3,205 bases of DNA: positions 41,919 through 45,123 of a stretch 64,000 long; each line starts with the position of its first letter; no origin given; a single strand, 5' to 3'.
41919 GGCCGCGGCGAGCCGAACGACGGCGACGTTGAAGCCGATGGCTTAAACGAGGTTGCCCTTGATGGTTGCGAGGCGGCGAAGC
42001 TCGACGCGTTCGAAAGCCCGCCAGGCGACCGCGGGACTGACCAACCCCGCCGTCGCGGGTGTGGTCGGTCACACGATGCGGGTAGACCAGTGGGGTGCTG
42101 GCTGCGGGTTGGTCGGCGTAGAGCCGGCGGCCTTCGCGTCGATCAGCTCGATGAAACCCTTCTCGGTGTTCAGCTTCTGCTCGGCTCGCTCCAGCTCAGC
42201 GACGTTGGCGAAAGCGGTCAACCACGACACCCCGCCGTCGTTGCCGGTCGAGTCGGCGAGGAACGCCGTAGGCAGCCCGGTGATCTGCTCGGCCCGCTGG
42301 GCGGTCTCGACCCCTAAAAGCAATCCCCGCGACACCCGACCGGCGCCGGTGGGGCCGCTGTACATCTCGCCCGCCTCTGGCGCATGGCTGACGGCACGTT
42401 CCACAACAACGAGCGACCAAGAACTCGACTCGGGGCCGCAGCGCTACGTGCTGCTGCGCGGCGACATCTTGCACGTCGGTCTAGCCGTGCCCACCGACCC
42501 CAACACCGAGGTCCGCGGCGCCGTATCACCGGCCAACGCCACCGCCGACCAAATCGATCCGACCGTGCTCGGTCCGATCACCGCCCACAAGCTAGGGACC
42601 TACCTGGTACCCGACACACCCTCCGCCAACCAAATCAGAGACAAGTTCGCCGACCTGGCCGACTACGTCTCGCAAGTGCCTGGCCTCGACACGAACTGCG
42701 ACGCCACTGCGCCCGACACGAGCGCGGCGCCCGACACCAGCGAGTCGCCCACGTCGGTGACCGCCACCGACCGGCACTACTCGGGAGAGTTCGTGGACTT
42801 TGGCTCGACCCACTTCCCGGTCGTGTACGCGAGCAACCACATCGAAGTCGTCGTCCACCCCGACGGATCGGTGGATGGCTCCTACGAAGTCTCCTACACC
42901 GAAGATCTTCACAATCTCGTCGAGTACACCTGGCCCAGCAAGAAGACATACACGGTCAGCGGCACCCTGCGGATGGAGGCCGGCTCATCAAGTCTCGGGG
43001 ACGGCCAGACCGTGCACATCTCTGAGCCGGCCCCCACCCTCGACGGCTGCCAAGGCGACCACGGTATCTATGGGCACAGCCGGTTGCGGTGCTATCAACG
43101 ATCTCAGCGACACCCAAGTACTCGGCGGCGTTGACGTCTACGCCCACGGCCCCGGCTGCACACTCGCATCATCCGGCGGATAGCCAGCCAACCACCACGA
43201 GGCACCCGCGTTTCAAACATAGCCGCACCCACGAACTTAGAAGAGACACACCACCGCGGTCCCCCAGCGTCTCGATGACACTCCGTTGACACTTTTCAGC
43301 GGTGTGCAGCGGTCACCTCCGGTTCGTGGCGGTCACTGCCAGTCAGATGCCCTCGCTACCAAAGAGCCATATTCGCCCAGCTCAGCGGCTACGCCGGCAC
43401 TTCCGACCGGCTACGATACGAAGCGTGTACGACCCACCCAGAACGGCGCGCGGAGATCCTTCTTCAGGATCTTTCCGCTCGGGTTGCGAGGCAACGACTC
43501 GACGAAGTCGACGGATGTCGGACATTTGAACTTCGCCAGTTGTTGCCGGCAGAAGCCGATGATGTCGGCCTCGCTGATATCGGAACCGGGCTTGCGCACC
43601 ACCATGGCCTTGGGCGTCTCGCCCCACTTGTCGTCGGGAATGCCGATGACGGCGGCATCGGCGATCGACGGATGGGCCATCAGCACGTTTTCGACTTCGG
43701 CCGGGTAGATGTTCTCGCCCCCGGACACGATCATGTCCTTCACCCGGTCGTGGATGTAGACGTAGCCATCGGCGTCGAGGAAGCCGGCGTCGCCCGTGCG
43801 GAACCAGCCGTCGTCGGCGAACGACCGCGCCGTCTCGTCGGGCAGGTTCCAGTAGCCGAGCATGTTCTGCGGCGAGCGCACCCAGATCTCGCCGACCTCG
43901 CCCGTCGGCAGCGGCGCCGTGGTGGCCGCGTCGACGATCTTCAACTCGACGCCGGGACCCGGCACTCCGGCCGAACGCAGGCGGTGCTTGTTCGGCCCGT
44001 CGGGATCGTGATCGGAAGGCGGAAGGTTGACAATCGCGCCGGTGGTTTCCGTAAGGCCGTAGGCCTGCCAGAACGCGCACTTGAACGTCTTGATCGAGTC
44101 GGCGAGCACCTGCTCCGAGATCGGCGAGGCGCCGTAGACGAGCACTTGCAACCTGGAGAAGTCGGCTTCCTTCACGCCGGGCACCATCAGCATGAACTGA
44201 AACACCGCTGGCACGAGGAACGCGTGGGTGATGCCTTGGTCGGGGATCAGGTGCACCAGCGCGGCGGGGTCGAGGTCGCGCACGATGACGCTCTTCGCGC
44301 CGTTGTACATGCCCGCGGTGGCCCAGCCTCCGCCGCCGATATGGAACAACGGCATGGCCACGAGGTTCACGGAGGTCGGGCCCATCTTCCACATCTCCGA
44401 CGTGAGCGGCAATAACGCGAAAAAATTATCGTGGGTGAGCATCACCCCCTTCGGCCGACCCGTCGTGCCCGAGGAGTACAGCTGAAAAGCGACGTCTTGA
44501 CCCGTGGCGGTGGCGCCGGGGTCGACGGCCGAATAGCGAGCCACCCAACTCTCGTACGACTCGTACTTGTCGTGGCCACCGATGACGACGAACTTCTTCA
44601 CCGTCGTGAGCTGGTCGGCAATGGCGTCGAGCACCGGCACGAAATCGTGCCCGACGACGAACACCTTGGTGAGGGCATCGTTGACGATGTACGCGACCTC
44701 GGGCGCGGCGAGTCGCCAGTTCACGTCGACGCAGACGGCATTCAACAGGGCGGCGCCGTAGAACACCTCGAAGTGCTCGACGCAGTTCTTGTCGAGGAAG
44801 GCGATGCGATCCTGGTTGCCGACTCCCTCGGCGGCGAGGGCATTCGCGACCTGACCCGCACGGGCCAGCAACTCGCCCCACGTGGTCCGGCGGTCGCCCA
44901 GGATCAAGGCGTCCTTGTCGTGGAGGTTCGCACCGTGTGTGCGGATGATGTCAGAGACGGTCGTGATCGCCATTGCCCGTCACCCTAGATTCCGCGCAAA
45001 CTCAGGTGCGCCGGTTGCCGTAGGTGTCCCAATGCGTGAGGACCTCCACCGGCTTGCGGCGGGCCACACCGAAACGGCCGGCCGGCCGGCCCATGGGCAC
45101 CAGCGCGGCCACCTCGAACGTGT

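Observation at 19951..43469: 23.5-kb integrase-bearing island inserted into the 3' end of an acyl-CoA synthetase gene, bounded by a 34-bp perfect direct repeat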

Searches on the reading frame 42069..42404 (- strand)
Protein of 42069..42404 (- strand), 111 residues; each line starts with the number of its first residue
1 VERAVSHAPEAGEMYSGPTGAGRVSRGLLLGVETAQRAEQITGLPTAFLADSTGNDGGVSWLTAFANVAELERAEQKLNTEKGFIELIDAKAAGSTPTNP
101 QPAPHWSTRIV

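Call 41: search_protein_families(library=ncbifam, proteins=[window:42069-42404:-])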
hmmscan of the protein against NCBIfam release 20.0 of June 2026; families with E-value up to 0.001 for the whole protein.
window:42069-42404:- (111 aa): 0 families

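Call 56: search_protein_families(library=pfam, max_evalue=0.05, proteins=[window:42069-42404:-])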
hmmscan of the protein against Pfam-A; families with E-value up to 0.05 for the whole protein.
window:42069-42404:- (111 aa): 0 families

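Call 62: search_protein_families(library=padloc, proteins=[window:42069-42404:-])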
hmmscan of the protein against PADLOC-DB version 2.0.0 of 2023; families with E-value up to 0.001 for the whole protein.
window:42069-42404:- (111 aa): 0 families

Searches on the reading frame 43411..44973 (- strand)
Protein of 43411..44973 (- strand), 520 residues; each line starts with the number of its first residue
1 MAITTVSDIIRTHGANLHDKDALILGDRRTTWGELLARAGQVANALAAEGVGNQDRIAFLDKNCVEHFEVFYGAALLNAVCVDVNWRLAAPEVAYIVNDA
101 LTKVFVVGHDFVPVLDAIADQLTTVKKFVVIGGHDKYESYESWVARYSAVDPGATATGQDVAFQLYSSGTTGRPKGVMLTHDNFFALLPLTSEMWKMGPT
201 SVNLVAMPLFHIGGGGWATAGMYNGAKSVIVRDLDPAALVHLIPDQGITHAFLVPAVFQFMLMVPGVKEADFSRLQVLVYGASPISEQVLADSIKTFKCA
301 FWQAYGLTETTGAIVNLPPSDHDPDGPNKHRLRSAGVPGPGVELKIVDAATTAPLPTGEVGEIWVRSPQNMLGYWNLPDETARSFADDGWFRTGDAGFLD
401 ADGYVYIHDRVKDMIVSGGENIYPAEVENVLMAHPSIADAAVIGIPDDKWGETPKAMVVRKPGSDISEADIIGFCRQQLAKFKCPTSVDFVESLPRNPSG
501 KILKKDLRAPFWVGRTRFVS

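Call 11: search_protein_families(library=pfam, proteins=[window:43411-44973:-])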
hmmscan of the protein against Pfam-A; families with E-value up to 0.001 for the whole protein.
window:43411-44973:- (520 aa): 2 families
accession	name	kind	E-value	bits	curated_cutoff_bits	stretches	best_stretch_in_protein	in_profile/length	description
PF00501.34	AMP-binding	-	8.1e-85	285.4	29.9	1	13-375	4-384/384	AMP-binding enzyme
PF13193.12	AMP-binding_C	-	4e-24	85.8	24.5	1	426-501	1-76/76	AMP-binding enzyme C-terminal domain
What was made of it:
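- Checked: The right copy is the end of an intact 520-aa ORF, 43411-44973(-), with AMP-binding and AMP-binding_C domains (call 11).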

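Call 13: find_encoding_contigs(protein=window:43411-44973:-, flank=10000, max_places=10)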
Protein window:43411-44973:- (520 aa): no gene with exactly this product is on record in the collection.

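Call 16: find_related_loci(query=window:43411-44973:-, collection=genome_contigs, flank=10000)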
Query window:43411-44973:- (520 aa) in genome_contigs; peptide patterns used: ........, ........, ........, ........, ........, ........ (x = any residue, [..] = any of these).
599 stretches matched a pattern (row limit reached: there are more); 587 encode a relative of the query (tblastn E <= 1e-3); the best 80 are kept; 80 distinct loci.
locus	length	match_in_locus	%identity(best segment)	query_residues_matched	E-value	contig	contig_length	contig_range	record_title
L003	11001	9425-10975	64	3-520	0e+0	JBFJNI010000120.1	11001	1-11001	MAG: Acidimicrobiales bacterium isolate Mix_sand17.2022.03.Z.50 k141_2699300_length_11001_cov_13.0000, whole genome shot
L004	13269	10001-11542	55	7-520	0e+0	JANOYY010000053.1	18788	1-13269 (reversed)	MAG: Acidimicrobiia bacterium isolate VAR_79_metabat_578 VAR_79_k141_3106784, whole genome shotgun sequence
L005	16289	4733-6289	54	2-520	0e+0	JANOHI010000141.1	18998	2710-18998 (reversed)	MAG: Acidimicrobiia bacterium isolate SOY_64_concoct_114 SOY_64_k141_830033, whole genome shotgun sequence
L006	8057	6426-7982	54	2-520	0e+0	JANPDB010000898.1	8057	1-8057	MAG: Acidimicrobiia bacterium isolate VAR_78_metabat_424_sub VAR_78_k141_1629470, whole genome shotgun sequence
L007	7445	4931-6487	53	2-520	0e+0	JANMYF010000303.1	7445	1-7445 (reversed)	MAG: Acidimicrobiia bacterium isolate OTE_8_metabat_427 OTE_8_k141_821419, whole genome shotgun sequence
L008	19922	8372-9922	54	4-520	0e+0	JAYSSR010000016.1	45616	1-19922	MAG: Acidimicrobiia bacterium isolate GFS_12223 GFS_12223_15, whole genome shotgun sequence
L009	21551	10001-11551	56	5-520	0e+0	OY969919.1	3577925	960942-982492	MAG: uncultured Acidimicrobiaceae bacterium isolate MFD05705.bin.c.2 genome assembly, chromosome: 1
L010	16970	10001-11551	54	5-520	0e+0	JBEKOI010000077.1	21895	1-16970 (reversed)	MAG: Acidimicrobiales bacterium isolate SPRUCE 437 SPRUCE_437_77, whole genome shotgun sequence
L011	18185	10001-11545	55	5-520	3e-179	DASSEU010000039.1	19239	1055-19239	MAG TPA_asm: Acidimicrobiales bacterium isolate SMAG_U986 k141_1712743, whole genome shotgun sequence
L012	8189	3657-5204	53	5-519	3e-178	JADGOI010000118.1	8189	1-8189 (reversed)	MAG: Acidimicrobiales bacterium isolate Chersky.4_46 contig-100_4682, whole genome shotgun sequence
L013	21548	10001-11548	55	5-519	3e-177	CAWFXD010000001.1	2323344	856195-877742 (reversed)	MAG: uncultured Acidimicrobiaceae bacterium isolate MFD09286.bin.1.20 genome assembly, contig: contig_18741, whole genom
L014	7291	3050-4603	54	3-519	3e-178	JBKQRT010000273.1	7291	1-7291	MAG: Acidimicrobiales bacterium isolate MGr3G3H3I__bin_155 MGr3G3H3I_000000202926, whole genome shotgun sequence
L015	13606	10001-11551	55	5-520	5e-177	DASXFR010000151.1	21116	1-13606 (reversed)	MAG TPA_asm: Acidimicrobiales bacterium isolate SMAG_U5143 k141_1909725, whole genome shotgun sequence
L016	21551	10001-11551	54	3-519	1e-176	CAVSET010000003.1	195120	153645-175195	MAG: uncultured Acidimicrobiales bacterium isolate MFD01872.bin.2.291 genome assembly, contig: contig_143743, whole geno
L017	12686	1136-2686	53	5-520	7e-177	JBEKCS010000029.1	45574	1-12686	MAG: Acidimicrobiales bacterium isolate SPRUCE 165 SPRUCE_165_29, whole genome shotgun sequence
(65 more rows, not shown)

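Call 17: find_homologous_proteins(query=window:43411-44973:-, max_evalue=1e-100)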
Query window:43411-44973:- (520 aa): 7591 proteins with E <= 1e-100 among 8000 candidates; the best 120 are listed.
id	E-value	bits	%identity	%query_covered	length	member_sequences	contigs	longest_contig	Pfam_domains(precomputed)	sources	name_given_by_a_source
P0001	0.0e+0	1202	100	100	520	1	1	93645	PF00501.35,PF13193.13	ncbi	ncbi:MAG: fatty acid--CoA ligase [Acidimicrobiales bacterium]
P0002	0.0e+0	1172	97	100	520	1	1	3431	PF00501.35,PF13193.13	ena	-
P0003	0.0e+0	1161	96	100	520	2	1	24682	PF00501.35,PF13193.13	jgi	jgi:long-chain acyl-CoA synthetase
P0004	0.0e+0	1151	95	100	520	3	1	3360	PF00501.35,PF13193.13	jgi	jgi:long-chain acyl-CoA synthetase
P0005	0.0e+0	1151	95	100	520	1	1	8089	PF00501.35,PF13193.13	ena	-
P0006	2.1e-278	942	77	100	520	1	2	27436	PF00501.35,PF13193.13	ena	-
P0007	6.2e-275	931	76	100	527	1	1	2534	PF00501.35,PF13193.13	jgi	jgi:long-chain acyl-CoA synthetase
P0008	8.9e-273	924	77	100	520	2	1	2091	PF00501.35,PF13193.13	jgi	jgi:long-chain acyl-CoA synthetase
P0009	3.2e-270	915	76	100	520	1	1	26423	PF00501.35,PF13193.13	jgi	-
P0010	6.5e-267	904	75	100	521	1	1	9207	PF00501.35,PF13193.13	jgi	jgi:long-chain acyl-CoA synthetase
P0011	1.2e-266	904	76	100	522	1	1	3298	PF00501.35,PF13193.13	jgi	jgi:long-chain acyl-CoA synthetase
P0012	5.9e-266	901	74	100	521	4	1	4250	PF00501.35,PF13193.13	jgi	jgi:long-chain acyl-CoA synthetase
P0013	8.7e-266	901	74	100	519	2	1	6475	PF00501.35,PF13193.13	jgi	jgi:long-chain acyl-CoA synthetase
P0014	1.4e-264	897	74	100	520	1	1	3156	PF00501.35,PF13193.13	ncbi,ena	-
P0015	6.4e-264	895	73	100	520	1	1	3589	PF00501.35,PF13193.13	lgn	-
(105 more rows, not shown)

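Call 20: find_encoding_contigs(protein=P0003, flank=10000)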
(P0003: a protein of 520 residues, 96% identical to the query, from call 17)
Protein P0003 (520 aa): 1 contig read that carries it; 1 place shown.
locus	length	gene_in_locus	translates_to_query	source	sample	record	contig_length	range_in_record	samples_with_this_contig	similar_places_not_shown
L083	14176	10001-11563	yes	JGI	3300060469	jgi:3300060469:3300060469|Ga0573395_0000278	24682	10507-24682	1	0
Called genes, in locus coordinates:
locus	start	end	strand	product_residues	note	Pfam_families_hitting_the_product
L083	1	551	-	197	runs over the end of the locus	PF01323:DSBA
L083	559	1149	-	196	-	PF01569:PAP2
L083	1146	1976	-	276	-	PF12705:PDDEXK_1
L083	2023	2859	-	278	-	PF00561:Abhydrolase_1, PF12697:Abhydrolase_6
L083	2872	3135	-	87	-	PF06305:LapA_dom (faint)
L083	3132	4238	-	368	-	PF02771:Acyl-CoA_dh_N, PF02770:Acyl-CoA_dh_M, PF00441:Acyl-CoA_dh_1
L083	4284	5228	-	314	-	PF01551:Peptidase_M23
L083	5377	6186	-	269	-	PF12811:BaxI_1, PF01027:Bax1-I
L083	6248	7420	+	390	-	PF02771:Acyl-CoA_dh_N, PF02770:Acyl-CoA_dh_M, PF00441:Acyl-CoA_dh_1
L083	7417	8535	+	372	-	PF02771:Acyl-CoA_dh_N, PF08028:Acyl-CoA_dh_2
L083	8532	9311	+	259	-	PF00378:ECH_1, PF16113:ECH_2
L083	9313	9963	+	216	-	PF00881:Nitroreductase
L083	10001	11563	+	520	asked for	PF00501:AMP-binding, PF13193:AMP-binding_C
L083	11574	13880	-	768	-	PF01569:PAP2, PF03706:LPG_synthase_TM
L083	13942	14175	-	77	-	?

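Call 21: find_encoding_contigs(protein=P0005, flank=10000)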
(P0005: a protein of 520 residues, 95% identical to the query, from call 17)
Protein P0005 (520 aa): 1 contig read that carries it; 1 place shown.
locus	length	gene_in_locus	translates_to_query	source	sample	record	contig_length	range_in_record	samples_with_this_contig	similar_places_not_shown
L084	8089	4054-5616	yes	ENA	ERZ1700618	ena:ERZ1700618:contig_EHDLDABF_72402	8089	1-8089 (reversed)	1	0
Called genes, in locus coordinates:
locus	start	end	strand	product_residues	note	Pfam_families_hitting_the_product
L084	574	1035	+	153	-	-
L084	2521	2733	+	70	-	-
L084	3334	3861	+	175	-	PF00881:Nitroreductase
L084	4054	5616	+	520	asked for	PF00501:AMP-binding, PF13193:AMP-binding_C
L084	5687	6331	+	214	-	-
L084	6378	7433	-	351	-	-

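Call 22: find_encoding_contigs(protein=P0001, flank=10000)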
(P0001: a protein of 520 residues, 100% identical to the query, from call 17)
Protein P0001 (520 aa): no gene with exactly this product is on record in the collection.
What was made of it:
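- Tried and rejected: Exact-protein look-ups of the window's FadD and of P0001 found no record (calls 13, 22).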

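Call 37: find_encoding_contigs(protein=P0002, flank=10000)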
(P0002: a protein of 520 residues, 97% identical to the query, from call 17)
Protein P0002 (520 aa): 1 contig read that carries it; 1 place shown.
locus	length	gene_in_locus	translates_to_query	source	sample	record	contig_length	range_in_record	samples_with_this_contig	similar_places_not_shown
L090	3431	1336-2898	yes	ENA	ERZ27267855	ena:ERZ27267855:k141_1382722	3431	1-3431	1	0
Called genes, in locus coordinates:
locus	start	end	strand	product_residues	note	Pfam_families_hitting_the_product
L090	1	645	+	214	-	?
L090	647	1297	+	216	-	PF00881:Nitroreductase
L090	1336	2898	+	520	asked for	PF00501:AMP-binding, PF13193:AMP-binding_C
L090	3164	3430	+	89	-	?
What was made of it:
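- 43411..44973 (-): Target gene: 520-aa long-chain-fatty-acid--CoA ligase. It is the last gene of a same-strand cluster of two acyl-CoA dehydrogenases, an enoyl-CoA hydratase, a nitroreductase and fadD. Synteny is conserved in L083 and L090 (calls 20, 37).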

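Call 41: search_protein_families(library=ncbifam, proteins=[window:43411-44973:-])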
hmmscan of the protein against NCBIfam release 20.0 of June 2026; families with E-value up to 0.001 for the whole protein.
window:43411-44973:- (520 aa): 108 families (the best 25 are shown)
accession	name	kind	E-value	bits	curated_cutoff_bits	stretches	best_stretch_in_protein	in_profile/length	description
NF004837.0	PRK06187.1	subfamily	1.6e-169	564.6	476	1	4-516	8-527/531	long-chain-fatty-acid--CoA ligase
NF006182.0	PRK08316.1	subfamily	1.7e-119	399.6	663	1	4-511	11-517/523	fatty acyl-CoA synthetase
NF005676.0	PRK07470.1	equivalog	1.1e-106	357.6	774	1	5-509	21-527/544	acyl-CoA synthetase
NF005857.1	PRK07786.1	exception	1.3e-101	340.6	733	1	18-511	23-512/513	fatty-acid--CoA ligase FadD5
NF005801.1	PRK07656.1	equivalog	3.4e-100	336.1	657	1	5-508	2-500/500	FadD3 family acyl-CoA ligase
NF006020.0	PRK08162.1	subfamily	1.1e-96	324.4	677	1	4-509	20-536/545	acyl-CoA synthetase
NF004797.0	PRK06145.1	equivalog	4.2e-96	322.3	850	1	5-509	3-493/499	acyl-CoA synthetase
NF006181.0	PRK08314.1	subfamily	1.1e-95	321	705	2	150-507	195-550/563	long-chain-fatty-acid--CoA ligase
NF005702.0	PRK07514.1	subfamily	3.3e-95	319.4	558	1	22-510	21-499/506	malonyl-CoA synthase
NF002966.0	PRK03640.1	equivalog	3.3e-94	316.2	556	1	19-508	17-477/483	o-succinylbenzoate--CoA ligase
NF005307.0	PRK06839.1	equivalog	1.3e-93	314.3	748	1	19-507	17-489/496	o-succinylbenzoate--CoA ligase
NF009071.0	PRK12406.1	subfamily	7.8e-90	301.7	701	1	22-517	5-508/510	acyl-CoA synthetase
NF006572.0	PRK09088.1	equivalog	1.9e-88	297.3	696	1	25-509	24-485/491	acyl-CoA synthetase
NF004114.0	PRK05605.1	equivalog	3.1e-87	293.2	766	2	154-509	216-567/575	long-chain-fatty-acid--CoA ligase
NF052269.1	Staph_lig_FadD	equivalog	1e-86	291.3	650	1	8-508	4-490/499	long-chain-fatty-acid--CoA ligase FadD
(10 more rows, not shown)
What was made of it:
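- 43411..44973 (-): Pfam and NCBIfam NF004837, 565 bits (calls 11, 41).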
